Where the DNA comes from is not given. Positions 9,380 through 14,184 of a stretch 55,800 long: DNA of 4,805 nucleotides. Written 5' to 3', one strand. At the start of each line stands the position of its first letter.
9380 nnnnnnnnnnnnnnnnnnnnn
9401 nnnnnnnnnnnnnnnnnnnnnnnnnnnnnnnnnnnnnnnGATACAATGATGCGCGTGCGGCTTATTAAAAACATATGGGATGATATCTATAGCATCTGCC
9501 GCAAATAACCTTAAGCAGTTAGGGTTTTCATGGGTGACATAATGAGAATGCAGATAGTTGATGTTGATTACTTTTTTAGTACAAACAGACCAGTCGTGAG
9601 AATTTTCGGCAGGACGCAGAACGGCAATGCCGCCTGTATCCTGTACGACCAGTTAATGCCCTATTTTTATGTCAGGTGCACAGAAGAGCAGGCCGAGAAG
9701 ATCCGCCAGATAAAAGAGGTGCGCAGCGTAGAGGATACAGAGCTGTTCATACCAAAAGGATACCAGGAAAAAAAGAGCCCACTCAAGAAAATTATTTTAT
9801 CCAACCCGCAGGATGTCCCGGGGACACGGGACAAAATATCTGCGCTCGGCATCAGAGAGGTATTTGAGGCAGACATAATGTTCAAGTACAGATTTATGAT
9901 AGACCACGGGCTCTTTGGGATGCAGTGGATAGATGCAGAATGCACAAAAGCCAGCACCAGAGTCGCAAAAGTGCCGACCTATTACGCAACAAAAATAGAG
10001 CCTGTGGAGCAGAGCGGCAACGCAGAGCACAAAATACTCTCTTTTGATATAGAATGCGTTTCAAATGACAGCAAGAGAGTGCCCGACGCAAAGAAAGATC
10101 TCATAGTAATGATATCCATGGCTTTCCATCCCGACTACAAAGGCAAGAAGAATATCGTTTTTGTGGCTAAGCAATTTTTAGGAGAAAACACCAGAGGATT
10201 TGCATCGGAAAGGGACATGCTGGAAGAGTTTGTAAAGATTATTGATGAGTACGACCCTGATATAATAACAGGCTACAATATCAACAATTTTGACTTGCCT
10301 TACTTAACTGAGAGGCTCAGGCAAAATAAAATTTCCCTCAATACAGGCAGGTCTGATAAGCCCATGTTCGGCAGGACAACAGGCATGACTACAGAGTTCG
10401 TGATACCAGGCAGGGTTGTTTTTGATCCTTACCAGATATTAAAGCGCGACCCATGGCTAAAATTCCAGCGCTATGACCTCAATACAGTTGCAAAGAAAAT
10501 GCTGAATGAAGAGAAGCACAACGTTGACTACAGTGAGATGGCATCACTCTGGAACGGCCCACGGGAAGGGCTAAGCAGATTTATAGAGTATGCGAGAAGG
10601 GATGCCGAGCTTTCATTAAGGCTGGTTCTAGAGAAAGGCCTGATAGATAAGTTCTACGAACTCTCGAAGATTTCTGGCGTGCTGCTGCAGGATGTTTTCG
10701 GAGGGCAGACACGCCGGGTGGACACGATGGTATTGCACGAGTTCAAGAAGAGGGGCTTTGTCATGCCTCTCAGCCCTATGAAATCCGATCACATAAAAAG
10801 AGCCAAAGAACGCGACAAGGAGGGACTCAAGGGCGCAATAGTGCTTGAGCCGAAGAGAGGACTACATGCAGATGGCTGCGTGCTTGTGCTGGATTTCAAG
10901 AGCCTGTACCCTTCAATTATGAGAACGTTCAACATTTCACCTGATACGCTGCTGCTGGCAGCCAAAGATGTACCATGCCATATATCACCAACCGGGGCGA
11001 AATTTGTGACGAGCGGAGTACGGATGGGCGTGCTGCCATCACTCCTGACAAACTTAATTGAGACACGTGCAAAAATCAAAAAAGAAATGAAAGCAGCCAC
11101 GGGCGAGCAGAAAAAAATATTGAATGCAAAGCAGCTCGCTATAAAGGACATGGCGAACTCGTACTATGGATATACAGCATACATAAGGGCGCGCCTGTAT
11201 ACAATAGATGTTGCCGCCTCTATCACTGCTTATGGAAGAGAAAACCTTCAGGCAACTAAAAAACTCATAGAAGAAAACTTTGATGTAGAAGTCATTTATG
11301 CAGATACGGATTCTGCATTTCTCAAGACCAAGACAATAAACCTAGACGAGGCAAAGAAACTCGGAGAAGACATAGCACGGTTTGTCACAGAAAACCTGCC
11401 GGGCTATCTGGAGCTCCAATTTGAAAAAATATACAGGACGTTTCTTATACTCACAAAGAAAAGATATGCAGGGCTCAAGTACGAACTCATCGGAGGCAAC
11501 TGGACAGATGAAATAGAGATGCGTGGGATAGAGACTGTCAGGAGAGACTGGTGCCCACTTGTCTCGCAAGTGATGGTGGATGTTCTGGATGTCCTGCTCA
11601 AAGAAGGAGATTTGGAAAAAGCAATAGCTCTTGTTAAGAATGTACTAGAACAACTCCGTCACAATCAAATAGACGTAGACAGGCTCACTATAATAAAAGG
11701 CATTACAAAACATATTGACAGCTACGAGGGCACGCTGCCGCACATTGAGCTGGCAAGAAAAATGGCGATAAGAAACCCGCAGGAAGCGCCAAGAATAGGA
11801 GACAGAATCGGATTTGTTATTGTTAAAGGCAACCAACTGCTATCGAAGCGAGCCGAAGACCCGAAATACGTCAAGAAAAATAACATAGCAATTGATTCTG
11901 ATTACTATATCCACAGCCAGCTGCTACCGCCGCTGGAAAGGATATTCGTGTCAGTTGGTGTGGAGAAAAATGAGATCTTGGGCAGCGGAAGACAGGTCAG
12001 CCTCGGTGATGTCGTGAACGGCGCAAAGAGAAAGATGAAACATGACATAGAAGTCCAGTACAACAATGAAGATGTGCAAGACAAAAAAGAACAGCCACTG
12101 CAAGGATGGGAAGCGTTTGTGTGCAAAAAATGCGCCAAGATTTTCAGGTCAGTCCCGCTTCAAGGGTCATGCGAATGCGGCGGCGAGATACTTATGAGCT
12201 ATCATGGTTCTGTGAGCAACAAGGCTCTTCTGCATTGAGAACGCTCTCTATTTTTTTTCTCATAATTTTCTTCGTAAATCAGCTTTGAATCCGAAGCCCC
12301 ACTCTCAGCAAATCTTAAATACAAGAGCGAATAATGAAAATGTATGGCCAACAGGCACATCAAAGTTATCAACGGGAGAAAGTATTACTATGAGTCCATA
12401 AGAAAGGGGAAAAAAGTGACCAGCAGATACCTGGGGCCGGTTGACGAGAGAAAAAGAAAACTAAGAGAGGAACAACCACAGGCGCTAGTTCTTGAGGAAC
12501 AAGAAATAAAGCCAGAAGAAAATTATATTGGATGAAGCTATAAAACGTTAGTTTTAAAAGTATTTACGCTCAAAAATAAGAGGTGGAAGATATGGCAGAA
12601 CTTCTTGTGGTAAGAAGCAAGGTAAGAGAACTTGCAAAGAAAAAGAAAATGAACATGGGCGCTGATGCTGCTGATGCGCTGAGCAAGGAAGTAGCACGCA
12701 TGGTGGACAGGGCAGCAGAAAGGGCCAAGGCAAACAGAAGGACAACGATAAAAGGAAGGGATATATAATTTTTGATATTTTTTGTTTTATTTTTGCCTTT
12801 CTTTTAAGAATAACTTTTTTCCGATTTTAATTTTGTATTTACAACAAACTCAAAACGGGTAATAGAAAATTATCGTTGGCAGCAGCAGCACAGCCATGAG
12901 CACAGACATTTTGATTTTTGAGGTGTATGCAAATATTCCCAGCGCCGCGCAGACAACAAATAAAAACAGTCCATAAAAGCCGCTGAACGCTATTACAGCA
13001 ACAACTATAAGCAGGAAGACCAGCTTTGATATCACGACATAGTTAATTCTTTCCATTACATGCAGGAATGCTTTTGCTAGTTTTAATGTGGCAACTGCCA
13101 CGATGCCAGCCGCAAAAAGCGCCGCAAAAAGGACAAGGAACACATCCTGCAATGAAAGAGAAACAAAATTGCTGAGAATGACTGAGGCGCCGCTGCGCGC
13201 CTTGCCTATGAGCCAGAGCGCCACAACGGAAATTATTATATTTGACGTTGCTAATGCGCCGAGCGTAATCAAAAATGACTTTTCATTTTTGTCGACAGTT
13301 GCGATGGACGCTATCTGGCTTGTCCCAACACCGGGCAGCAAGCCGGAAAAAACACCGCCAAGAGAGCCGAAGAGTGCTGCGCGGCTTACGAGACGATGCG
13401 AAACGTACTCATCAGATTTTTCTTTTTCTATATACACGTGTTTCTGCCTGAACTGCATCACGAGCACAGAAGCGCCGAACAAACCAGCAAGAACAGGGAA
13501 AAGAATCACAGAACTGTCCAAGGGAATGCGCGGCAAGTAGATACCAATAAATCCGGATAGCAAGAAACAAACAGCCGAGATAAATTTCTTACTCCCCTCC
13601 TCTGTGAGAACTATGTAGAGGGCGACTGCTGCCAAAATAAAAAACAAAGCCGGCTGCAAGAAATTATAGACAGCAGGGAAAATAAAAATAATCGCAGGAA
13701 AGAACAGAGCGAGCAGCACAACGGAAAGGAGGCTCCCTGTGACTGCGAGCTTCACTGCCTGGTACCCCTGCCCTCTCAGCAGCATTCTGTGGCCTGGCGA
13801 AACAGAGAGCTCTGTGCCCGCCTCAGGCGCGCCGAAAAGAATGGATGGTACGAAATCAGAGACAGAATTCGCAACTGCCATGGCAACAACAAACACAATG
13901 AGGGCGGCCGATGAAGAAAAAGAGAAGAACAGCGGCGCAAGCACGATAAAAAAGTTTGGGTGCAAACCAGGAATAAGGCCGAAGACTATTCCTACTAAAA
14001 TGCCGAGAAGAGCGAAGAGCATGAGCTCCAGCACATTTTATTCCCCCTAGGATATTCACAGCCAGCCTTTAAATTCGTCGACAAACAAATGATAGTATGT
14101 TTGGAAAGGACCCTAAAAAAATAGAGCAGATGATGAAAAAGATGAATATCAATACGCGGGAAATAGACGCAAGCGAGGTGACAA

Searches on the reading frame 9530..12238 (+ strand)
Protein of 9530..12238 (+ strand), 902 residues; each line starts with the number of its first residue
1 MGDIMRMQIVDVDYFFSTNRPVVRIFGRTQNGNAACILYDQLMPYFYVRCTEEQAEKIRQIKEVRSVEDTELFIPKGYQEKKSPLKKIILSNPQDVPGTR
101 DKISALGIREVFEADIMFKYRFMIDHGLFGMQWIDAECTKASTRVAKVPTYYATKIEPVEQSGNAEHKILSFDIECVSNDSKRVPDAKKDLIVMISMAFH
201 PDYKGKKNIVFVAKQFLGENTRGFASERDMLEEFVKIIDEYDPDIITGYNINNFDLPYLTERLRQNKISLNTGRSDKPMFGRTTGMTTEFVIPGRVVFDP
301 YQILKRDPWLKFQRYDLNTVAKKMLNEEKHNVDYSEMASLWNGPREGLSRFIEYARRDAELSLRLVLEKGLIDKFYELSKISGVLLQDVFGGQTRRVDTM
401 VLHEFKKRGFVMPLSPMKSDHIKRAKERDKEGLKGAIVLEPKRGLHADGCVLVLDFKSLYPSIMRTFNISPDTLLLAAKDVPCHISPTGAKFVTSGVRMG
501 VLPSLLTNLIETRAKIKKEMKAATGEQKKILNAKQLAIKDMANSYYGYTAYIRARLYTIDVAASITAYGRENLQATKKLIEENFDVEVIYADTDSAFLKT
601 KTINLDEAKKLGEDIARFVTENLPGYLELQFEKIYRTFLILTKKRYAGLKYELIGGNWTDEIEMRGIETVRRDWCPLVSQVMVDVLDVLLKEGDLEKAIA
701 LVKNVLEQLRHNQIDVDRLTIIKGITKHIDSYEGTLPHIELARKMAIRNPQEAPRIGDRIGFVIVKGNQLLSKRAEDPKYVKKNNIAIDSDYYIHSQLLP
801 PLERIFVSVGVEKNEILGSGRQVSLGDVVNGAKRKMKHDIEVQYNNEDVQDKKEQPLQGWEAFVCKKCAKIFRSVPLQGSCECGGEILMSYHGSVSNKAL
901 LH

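Call 11: search_protein_families(library=pfam, proteins=[window:9530-12238:+], max_evalue=0.00001)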
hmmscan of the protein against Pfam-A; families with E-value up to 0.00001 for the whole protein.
window:9530-12238:+ (902 aa): 3 families
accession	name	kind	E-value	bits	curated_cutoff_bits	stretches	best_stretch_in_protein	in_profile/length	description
PF00136.26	DNA_pol_B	-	3.7e-113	379.1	23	1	390-807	8-451/453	DNA polymerase family B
PF03104.25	DNA_pol_B_exo1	-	8.6e-42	143.6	23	1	110-320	2-242/242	DNA polymerase family B, exonuclease domain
PF13482.12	RNase_H_2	-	7.8e-06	26.4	22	0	188-360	13-155/165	RNase_H superfamily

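Call 29: find_encoding_contigs(protein=window:9530-12238:+, flank=2000, max_places=4)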
Protein window:9530-12238:+ (902 aa): 4 contigs read that carry it; 1 place shown.
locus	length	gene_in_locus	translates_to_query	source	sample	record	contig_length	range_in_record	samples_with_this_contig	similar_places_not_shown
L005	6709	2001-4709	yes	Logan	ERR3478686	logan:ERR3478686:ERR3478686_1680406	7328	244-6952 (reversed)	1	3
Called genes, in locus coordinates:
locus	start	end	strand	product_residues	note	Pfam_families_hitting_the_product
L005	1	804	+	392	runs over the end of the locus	?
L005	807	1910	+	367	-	PF12850:Metallophos_2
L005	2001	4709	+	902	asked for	PF03104:DNA_pol_B_exo1, PF13482:RNase_H_2 (weak), PF00136:DNA_pol_B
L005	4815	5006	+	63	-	-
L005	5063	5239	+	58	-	-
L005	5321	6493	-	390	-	PF01970:TctA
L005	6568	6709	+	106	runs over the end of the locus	PF01849:NAC, PF19026:UBA_HYPK (weak)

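Call 58: find_homologous_proteins(query=window:9530-12238:+, max_evalue=1e-50)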
Query window:9530-12238:+ (902 aa): 1222 proteins with E <= 1e-50 among 8000 candidates; the best 120 are listed.
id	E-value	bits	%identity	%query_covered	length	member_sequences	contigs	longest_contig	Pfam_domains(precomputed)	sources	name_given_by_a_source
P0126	0.0e+0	2051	100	100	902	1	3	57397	PF00136.27,PF13482.13,PF03104.26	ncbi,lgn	-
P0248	0.0e+0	1739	83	60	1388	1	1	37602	PF00136.27,PF14528.12,PF03104.26,PF14890.12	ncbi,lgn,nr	ncbi:MAG: hypothetical protein HY514_02900 [Candidatus Aenigmarchaeota archaeon]|nr:hypothetical pro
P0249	0.0e+0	1631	77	100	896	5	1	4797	PF00136.27,PF13482.13,PF03104.26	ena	-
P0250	0.0e+0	1607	77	60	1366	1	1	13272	PF00136.27,PF14528.12,PF03104.26,PF14890.12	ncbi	-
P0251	0.0e+0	1569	74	99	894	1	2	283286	PF00136.27,PF03104.26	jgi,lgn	jgi:DNA polymerase I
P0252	0.0e+0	1568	74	99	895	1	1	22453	PF00136.27,PF03104.26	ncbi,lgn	-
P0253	0.0e+0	1559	72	99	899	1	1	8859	PF00136.27,PF13482.13,PF03104.26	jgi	jgi:DNA polymerase, archaea type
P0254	0.0e+0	1462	69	99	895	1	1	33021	PF00136.27,PF03104.26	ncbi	-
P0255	0.0e+0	1325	63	99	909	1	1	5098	PF00136.27,PF03104.26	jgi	jgi:DNA polymerase I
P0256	0.0e+0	1313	61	99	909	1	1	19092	PF00136.27,PF03104.26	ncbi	-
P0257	0.0e+0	1309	63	99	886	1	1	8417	PF00136.27,PF13482.13,PF03104.26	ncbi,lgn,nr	ncbi:MAG: ribonuclease H-like domain-containing protein [Candidatus Aenigmarchaeota archaeon]|nr:rib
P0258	0.0e+0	1299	61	99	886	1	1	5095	PF00136.27,PF13482.13,PF03104.26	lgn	-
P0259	0.0e+0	1299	61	100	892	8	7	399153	PF00136.27,PF03104.26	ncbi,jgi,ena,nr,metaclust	ncbi:MAG: DNA polymerase I [archaeon GW2011_AR5]|nr:MAG: DNA polymerase I [archaeon GW2011_AR5]|meta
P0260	0.0e+0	1298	62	100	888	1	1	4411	PF00136.27,PF03104.26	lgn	-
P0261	0.0e+0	1298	61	100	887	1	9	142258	PF00136.27,PF03104.26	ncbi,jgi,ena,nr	ncbi:MAG: hypothetical protein J4400_02405 [Candidatus Aenigmarchaeota archaeon]|nr:hypothetical pro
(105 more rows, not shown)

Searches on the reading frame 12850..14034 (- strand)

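Call 11: search_protein_families(library=pfam, proteins=[window:12850-14034:-], max_evalue=0.00001)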
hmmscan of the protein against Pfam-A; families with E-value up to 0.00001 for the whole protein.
window:12850-14034:- (394 aa): 1 family
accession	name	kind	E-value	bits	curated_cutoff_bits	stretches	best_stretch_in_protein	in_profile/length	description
PF01970.21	TctA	-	4.8e-46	157.7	28.9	1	5-380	1-422/423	Tripartite tricarboxylate transporter TctA family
